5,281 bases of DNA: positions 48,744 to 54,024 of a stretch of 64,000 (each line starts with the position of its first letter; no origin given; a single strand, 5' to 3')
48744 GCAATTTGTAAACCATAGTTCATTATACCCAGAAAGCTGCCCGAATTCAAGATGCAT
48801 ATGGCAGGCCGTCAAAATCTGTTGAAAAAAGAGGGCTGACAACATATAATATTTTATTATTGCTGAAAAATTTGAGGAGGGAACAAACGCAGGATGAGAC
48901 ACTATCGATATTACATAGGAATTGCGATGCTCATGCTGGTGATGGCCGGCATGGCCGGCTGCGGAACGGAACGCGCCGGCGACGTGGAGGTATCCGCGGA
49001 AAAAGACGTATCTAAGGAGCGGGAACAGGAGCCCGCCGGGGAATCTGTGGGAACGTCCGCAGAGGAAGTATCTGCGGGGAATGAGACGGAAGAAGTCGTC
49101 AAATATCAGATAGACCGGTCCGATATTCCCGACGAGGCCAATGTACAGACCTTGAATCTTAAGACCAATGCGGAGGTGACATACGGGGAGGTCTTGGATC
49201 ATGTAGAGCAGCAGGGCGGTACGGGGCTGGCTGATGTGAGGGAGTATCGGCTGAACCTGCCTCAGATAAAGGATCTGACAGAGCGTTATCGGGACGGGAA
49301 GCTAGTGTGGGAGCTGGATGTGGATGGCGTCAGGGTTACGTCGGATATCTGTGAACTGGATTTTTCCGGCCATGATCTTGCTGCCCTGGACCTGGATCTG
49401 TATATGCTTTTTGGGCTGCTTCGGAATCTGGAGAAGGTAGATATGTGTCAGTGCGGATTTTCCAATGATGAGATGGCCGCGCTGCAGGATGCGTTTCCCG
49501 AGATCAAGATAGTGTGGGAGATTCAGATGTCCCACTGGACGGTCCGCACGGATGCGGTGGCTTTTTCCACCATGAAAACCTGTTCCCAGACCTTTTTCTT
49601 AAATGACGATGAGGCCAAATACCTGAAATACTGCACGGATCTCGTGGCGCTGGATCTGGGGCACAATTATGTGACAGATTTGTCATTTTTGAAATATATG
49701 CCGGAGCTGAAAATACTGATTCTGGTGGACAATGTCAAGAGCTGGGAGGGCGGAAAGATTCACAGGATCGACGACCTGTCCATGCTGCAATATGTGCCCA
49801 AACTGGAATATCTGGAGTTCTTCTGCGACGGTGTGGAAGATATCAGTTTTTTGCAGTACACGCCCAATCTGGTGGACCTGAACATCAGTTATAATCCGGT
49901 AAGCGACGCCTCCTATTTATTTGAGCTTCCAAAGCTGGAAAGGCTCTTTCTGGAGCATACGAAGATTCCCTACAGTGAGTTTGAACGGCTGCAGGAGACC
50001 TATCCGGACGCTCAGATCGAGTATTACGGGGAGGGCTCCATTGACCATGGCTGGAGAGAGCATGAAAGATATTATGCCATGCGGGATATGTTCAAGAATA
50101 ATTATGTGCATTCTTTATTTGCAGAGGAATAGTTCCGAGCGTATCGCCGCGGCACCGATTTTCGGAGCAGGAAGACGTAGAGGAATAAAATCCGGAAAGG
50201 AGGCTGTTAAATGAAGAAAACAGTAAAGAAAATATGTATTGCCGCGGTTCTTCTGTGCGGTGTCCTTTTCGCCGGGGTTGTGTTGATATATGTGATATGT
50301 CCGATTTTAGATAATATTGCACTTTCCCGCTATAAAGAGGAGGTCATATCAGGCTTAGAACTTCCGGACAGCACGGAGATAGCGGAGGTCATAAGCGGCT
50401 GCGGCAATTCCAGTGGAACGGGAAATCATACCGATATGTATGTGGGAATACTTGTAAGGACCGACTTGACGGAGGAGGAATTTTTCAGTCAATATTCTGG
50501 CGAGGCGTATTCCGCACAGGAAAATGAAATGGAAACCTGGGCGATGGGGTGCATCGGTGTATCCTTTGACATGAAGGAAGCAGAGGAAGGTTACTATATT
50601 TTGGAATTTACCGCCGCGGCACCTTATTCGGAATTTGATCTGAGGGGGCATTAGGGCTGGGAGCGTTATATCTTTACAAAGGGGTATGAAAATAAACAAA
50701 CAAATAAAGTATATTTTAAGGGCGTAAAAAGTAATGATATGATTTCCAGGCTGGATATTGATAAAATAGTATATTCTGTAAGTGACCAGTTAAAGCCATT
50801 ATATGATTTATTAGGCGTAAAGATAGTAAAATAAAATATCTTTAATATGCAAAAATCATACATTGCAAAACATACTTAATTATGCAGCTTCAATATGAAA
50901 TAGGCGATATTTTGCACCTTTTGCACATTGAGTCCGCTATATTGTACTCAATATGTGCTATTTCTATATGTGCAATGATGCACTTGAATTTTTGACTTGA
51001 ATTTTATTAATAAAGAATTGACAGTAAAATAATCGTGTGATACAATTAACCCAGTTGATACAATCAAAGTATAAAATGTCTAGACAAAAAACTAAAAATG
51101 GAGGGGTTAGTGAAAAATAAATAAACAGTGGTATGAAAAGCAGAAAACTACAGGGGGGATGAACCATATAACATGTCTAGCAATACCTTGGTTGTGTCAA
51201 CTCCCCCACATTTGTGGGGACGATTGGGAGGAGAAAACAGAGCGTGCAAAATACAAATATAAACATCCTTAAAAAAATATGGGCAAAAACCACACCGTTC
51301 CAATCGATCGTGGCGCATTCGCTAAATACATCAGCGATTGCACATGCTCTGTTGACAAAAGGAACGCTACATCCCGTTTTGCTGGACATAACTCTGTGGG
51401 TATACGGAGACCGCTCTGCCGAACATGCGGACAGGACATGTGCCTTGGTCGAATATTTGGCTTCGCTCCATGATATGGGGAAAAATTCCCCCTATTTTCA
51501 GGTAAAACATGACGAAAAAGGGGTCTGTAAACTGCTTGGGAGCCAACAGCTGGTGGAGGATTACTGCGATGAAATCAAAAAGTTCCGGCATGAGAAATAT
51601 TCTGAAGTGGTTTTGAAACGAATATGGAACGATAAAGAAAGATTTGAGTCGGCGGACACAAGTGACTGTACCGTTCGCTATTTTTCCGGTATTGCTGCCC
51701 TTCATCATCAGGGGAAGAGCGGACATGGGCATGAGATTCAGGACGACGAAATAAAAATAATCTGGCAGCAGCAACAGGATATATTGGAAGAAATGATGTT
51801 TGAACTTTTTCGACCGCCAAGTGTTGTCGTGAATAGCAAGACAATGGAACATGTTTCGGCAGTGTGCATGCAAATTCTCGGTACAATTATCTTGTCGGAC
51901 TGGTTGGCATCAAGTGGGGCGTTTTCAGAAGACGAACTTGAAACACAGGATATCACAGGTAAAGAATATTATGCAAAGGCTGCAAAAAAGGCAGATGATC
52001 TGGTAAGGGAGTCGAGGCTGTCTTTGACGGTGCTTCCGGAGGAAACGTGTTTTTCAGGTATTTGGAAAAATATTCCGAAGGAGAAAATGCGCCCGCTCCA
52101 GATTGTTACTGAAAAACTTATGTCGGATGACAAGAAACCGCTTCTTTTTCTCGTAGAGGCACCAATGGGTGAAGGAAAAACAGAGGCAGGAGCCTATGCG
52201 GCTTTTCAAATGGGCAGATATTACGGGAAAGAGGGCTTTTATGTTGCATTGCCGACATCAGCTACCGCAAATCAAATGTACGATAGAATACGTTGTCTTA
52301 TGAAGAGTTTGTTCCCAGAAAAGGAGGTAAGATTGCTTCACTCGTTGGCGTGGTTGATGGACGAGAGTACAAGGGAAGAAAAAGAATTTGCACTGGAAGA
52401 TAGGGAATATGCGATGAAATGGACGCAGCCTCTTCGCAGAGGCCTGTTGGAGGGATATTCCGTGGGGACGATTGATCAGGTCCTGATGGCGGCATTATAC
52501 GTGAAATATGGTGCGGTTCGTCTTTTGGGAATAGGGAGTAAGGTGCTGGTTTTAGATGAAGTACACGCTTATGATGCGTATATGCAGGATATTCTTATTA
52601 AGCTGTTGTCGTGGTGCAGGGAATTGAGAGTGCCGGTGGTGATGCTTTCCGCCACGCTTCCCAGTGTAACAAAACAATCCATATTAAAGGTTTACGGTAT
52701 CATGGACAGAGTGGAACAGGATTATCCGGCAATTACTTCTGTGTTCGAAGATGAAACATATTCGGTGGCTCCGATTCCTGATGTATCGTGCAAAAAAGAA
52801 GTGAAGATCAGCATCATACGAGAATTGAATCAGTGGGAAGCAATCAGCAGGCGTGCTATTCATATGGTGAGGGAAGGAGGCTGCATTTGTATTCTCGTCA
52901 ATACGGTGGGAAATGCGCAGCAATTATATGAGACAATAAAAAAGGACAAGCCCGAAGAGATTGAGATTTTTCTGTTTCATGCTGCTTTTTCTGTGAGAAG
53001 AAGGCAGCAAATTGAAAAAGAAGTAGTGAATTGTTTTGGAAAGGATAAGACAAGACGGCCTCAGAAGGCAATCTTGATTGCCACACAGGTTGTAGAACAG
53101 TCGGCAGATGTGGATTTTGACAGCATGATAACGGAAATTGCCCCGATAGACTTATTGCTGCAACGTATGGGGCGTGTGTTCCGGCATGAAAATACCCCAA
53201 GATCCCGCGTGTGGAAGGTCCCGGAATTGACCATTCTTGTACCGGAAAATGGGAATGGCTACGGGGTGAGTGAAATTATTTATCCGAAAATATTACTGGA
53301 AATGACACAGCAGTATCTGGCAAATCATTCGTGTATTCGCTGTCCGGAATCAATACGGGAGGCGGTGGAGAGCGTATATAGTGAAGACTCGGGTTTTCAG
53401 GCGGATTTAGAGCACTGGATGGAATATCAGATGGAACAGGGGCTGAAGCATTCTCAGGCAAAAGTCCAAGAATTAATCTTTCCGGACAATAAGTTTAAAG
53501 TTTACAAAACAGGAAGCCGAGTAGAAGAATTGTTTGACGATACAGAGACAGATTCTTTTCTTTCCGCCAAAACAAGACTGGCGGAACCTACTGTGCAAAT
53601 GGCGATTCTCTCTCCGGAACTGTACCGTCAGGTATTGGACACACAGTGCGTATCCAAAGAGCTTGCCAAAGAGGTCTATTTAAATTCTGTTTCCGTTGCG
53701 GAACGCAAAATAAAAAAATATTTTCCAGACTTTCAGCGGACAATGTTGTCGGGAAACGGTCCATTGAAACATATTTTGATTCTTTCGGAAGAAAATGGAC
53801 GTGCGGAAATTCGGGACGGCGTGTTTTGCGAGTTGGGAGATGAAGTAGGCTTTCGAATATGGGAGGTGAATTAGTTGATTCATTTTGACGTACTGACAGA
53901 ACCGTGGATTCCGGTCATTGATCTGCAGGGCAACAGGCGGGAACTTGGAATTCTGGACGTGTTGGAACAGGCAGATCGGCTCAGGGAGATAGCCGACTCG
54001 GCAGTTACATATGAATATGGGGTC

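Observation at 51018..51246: Hidden one-spacer CRISPR-like RNA in the cas3 leader that targets the cas promoter region (candidate Cascade-guided autorepressor)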

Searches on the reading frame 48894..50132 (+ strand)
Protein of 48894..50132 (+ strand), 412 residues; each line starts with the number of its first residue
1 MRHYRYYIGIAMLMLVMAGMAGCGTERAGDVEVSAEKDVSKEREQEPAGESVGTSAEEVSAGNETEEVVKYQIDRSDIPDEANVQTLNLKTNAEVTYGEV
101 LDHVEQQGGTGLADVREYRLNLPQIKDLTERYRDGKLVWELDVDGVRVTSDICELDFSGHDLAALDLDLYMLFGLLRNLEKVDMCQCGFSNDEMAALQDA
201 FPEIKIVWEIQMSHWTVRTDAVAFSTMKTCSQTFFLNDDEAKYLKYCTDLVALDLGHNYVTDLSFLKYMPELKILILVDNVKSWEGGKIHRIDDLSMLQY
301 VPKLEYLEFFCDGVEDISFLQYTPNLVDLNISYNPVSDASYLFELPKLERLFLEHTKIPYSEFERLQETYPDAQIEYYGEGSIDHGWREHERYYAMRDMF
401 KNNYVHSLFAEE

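Call 5: search_protein_families(library=pfam, proteins=[window:48894-50132:+])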
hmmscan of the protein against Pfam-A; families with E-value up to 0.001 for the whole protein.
window:48894-50132:+ (412 aa): 2 families
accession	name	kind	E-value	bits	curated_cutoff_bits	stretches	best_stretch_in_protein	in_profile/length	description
PF12799.13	LRR_4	-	2.2e-12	47.2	27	0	324-358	1-36/44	Leucine Rich repeats (2 copies)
PF13855.12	LRR_8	-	7.2e-07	29.3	27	0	315-358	17-61/61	Leucine rich repeat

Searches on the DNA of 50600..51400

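Call 54: search_rna_families(source=window, start=50600, end=51400, threshold=evalue, max_evalue=5)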
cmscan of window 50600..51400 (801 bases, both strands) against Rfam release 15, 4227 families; matches with E-value up to 5: 1.
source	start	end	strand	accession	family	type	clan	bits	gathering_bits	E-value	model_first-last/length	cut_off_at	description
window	50970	51031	+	RF00592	SNORD78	Gene; snRNA; snoRNA; CD-box;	CL00051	16.8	38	3.8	1-65/65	no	Small nucleolar RNA SNORD78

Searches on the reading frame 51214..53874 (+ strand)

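Call 5: search_protein_families(library=pfam, proteins=[window:51214-53874:+])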
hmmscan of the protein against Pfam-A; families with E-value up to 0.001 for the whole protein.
window:51214-53874:+ (886 aa): 4 families
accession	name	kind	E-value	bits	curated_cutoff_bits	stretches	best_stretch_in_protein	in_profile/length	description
PF22590.2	Cas3-like_C_2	-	6.1e-38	129.8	27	1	555-659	2-105/106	CRISPR-associated nuclease/helicase Cas3, C-terminal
PF18019.7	Cas3_HD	-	9.4e-20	72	23.1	1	23-236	1-205/207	Cas3, HD domain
PF00270.35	DEAD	-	2.5e-10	40.8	26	1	312-486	17-164/167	DEAD/DEAH box helicase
PF00271.37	Helicase_C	-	2.4e-05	25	23.5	1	551-658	11-109/110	Helicase conserved C-terminal domain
